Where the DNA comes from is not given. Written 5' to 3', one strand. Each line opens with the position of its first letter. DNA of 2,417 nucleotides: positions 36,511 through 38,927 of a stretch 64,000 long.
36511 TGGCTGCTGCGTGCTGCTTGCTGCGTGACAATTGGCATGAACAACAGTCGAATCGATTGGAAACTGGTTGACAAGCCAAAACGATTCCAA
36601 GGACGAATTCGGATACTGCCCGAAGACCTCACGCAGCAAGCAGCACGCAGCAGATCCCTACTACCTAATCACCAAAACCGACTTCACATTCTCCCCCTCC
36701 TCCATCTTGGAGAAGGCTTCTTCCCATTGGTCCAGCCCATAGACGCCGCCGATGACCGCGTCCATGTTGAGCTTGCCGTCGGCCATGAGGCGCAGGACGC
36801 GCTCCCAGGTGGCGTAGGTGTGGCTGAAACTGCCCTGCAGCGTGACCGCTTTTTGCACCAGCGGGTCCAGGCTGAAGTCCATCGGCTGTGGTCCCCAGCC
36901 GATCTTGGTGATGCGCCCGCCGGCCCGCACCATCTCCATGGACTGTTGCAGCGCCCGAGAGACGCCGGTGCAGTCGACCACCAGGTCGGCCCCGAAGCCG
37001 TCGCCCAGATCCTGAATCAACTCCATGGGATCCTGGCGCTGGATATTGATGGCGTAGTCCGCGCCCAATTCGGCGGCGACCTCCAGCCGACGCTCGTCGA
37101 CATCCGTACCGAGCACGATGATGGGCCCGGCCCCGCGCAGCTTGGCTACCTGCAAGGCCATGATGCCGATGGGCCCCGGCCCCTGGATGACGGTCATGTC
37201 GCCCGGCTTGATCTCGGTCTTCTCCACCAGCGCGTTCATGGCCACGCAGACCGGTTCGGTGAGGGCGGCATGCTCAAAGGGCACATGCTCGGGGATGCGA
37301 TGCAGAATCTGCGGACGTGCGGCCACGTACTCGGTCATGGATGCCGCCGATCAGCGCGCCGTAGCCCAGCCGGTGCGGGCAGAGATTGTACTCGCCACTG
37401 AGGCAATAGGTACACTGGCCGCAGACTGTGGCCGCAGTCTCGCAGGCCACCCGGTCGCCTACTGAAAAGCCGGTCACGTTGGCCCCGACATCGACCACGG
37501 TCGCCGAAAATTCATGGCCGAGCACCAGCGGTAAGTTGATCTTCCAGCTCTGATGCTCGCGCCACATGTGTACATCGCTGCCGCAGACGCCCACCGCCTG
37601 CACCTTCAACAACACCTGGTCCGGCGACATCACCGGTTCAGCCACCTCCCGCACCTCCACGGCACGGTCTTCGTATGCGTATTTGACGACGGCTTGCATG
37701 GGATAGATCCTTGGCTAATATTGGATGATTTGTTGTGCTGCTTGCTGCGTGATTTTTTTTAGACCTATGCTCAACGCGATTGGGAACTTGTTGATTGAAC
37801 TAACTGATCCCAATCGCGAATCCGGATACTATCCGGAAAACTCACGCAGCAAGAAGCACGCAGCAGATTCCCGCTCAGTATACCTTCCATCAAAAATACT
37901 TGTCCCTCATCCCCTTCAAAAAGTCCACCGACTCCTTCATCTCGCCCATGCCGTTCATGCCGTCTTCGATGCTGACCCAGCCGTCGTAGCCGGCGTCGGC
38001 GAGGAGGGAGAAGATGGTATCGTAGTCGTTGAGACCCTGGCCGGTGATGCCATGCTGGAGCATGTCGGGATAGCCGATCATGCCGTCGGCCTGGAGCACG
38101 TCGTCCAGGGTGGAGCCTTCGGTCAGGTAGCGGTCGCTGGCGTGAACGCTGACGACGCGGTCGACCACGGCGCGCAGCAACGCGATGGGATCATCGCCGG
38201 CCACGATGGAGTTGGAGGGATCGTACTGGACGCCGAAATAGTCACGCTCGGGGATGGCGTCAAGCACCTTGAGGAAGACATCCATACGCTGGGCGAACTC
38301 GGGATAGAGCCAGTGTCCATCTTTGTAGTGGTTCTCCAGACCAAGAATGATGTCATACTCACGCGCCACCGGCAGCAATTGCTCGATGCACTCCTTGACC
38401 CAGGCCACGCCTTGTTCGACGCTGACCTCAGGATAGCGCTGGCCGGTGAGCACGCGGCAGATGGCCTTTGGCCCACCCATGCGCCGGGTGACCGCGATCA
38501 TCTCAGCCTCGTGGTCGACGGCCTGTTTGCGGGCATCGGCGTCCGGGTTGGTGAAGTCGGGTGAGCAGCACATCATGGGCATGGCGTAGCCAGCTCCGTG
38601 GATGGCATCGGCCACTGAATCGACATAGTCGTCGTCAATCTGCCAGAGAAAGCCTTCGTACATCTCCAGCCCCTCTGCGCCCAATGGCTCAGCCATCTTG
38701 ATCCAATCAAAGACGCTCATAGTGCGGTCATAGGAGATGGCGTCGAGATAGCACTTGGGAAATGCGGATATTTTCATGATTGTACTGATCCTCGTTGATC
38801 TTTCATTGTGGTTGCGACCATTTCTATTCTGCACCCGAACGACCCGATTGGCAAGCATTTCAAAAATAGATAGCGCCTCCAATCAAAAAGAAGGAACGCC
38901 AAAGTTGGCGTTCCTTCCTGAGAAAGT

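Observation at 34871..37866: Every internal intergenic gap of one operon is filled by a cassette bounded by the same 25-nt inverted repeat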

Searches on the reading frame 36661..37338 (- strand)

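Call 11: search_protein_families(library=pfam, proteins=[window:36661-37338:-])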
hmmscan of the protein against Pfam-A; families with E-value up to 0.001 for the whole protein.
window:36661-37338:- (225 aa): 3 families
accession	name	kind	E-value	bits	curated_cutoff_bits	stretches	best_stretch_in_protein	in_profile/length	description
PF00107.32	ADH_zinc_N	-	6e-32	110.8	31.8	1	56-186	1-128/129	Zinc-binding dehydrogenase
PF16912.11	Glu_dehyd_C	-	2.5e-15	56.9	34.9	1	23-222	3-209/211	Glucose dehydrogenase C-terminus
PF13602.12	ADH_zinc_N_2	-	2.7e-13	51.4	27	1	91-217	1-128/134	Zinc-binding dehydrogenase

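Call 12: search_protein_families(library=ncbifam, proteins=[window:36661-37338:-])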
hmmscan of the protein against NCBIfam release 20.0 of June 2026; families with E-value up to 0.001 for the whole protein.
window:36661-37338:- (225 aa): 21 families
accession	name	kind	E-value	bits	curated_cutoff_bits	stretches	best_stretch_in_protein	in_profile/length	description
TIGR00692.1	tdh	equivalog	4.6e-43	147.5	458.35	1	2-223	120-339/340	L-threonine 3-dehydrogenase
NF041097.1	keto_inos_dh_IolM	equivalog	1.6e-42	145.5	450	1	17-222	177-387/389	scyllo-inosose 3-dehydrogenase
NF003808.0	PRK05396.1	equivalog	6.6e-40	137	380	1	2-222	122-338/341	L-threonine 3-dehydrogenase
TIGR03451.1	mycoS_dep_FDH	equivalog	1.2e-26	93.4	512.9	1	30-223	161-357/358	S-(hydroxymethyl)mycothiol dehydrogenase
TIGR03989.1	Rxyl_3153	subfamily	2e-26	93.1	440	1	3-222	143-368/370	NDMA-dependent alcohol dehydrogenase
NF007375.0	PRK09880.1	equivalog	6e-26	91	469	1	2-218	127-336/344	L-idonate 5-dehydrogenase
TIGR02824.1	quinone_pig3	subfamily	1.6e-22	80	296.8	1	2-221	95-321/325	putative NAD(P)H quinone oxidoreductase, PIG3 family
NF006940.0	PRK09422.1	equivalog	4.6e-21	75.1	344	1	14-216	130-326/338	alcohol dehydrogenase AdhP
NF010344.0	PRK13771.1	subfamily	1.4e-20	73.6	349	1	3-223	120-331/334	putative alcohol dehydrogenase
NF007489.0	PRK10083.1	equivalog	3.9e-20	72.1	376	1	2-215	118-326/339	Zn-dependent oxidoreductase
NF041172.1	AcrlCoa_red_Thmprot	equivalog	7.8e-19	67.8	500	1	3-223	120-332/334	acryloyl-CoA reductase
NF007642.0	PRK10309.1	equivalog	8.3e-16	58.1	550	1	2-213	118-334/347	galactitol-1-phosphate 5-dehydrogenase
TIGR03366.1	HpnZ_proposed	hypoth_equivalog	2.4e-15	56.5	328.1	1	13-187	123-295/315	putative phosphonate catabolism associated alcohol dehydrogenase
TIGR02818.1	adh_III_F_hyde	equivalog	5.3e-15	55.4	543.95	1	9-222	148-366/368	S-(hydroxymethyl)glutathione dehydrogenase/class III alcohol dehydrogenase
TIGR03201.1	dearomat_had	equivalog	3.6e-14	52.6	338.65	1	30-216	152-340/349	6-hydroxycyclohex-1-ene-1-carbonyl-CoA dehydrogenase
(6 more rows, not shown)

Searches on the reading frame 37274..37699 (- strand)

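Call 11: search_protein_families(library=pfam, proteins=[window:37274-37699:-])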
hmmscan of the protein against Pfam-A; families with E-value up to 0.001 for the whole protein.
window:37274-37699:- (141 aa): 1 family
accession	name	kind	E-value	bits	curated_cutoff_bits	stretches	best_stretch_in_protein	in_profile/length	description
PF08240.17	ADH_N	-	4.9e-28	97.9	23.5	1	26-122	2-90/104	Alcohol dehydrogenase GroES-like domain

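Call 12: search_protein_families(library=ncbifam, proteins=[window:37274-37699:-])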
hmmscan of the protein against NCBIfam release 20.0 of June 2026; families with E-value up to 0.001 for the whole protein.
window:37274-37699:- (141 aa): 19 families
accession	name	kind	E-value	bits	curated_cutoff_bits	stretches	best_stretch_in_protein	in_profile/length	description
NF041097.1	keto_inos_dh_IolM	equivalog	9.9e-28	96.9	450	1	7-109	33-141/389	scyllo-inosose 3-dehydrogenase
NF003808.0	PRK05396.1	equivalog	5.6e-27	94.5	380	1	1-115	1-115/341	L-threonine 3-dehydrogenase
TIGR00692.1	tdh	equivalog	1.5e-25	90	458.35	1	12-115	9-113/340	L-threonine 3-dehydrogenase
NF010344.0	PRK13771.1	subfamily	5.6e-24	84.7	349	1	1-121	1-118/334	putative alcohol dehydrogenase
NF007489.0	PRK10083.1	equivalog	1.6e-18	66.8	376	1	13-109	11-105/339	Zn-dependent oxidoreductase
TIGR03989.1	Rxyl_3153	subfamily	1.9e-18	66.9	440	1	3-121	5-117/370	NDMA-dependent alcohol dehydrogenase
NF047908.1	AldhRedAhr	equivalog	2.7e-18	66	470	1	11-125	13-127/335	NADPH-dependent aldehyde reductase Ahr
NF041172.1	AcrlCoa_red_Thmprot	equivalog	1.1e-17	64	500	1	1-120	1-117/334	acryloyl-CoA reductase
NF007642.0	PRK10309.1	equivalog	1.6e-16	60.5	550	1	1-109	1-105/347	galactitol-1-phosphate 5-dehydrogenase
TIGR02822.1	adh_fam_2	subfamily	2.5e-16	59.7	283.5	1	11-110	12-110/329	zinc-binding alcohol dehydrogenase family protein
NF006940.0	PRK09422.1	equivalog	8.7e-16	57.8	344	1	1-109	1-105/338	alcohol dehydrogenase AdhP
NF007375.0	PRK09880.1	equivalog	1.1e-15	57.3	469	1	11-109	15-109/344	L-idonate 5-dehydrogenase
TIGR03451.1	mycoS_dep_FDH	equivalog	8.8e-15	54.4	512.9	1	9-107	9-104/358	S-(hydroxymethyl)mycothiol dehydrogenase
TIGR02818.1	adh_III_F_hyde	equivalog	9.1e-15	54.6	543.95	1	3-108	4-106/368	S-(hydroxymethyl)glutathione dehydrogenase/class III alcohol dehydrogenase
TIGR03201.1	dearomat_had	equivalog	1.2e-13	50.9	338.65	1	19-118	16-113/349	6-hydroxycyclohex-1-ene-1-carbonyl-CoA dehydrogenase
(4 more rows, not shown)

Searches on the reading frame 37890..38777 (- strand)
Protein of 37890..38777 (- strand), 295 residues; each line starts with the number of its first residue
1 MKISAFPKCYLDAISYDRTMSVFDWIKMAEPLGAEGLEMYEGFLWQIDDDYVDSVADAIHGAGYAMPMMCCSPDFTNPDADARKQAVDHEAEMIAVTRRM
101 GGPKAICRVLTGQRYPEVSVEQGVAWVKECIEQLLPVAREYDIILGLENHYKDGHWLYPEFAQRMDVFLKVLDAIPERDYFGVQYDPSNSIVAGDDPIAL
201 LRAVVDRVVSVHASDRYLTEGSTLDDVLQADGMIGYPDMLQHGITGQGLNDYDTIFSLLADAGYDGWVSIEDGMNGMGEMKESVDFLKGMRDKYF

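Call 11: search_protein_families(library=pfam, proteins=[window:37890-38777:-])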
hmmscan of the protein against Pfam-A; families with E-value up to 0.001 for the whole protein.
window:37890-38777:- (295 aa): 1 family
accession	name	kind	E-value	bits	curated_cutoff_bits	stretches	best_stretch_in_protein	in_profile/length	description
PF01261.30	AP_endonuc_2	-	4.7e-34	118.6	31.1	1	29-288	4-247/249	Xylose isomerase-like TIM barrel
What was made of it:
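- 37890..38777 (-): Operon gene 1, a xylose-isomerase-like TIM-barrel sugar-phosphate isomerase/epimerase. PF01261, E = 4.7e-34 (call 11).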

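Call 12: search_protein_families(library=ncbifam, proteins=[window:37890-38777:-])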
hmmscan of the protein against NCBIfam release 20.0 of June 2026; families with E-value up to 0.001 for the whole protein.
window:37890-38777:- (295 aa): 2 families
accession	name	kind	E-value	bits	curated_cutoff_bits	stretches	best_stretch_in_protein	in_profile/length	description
TIGR04379.1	myo_inos_iolE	equivalog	5.5e-07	29.4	290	1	176-271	172-265/290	myo-inosose-2 dehydratase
NF041099.2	keto_glucon_epim_IolO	equivalog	3.3e-06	26.6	300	0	74-149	79-152/269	5-keto-L-gluconate epimerase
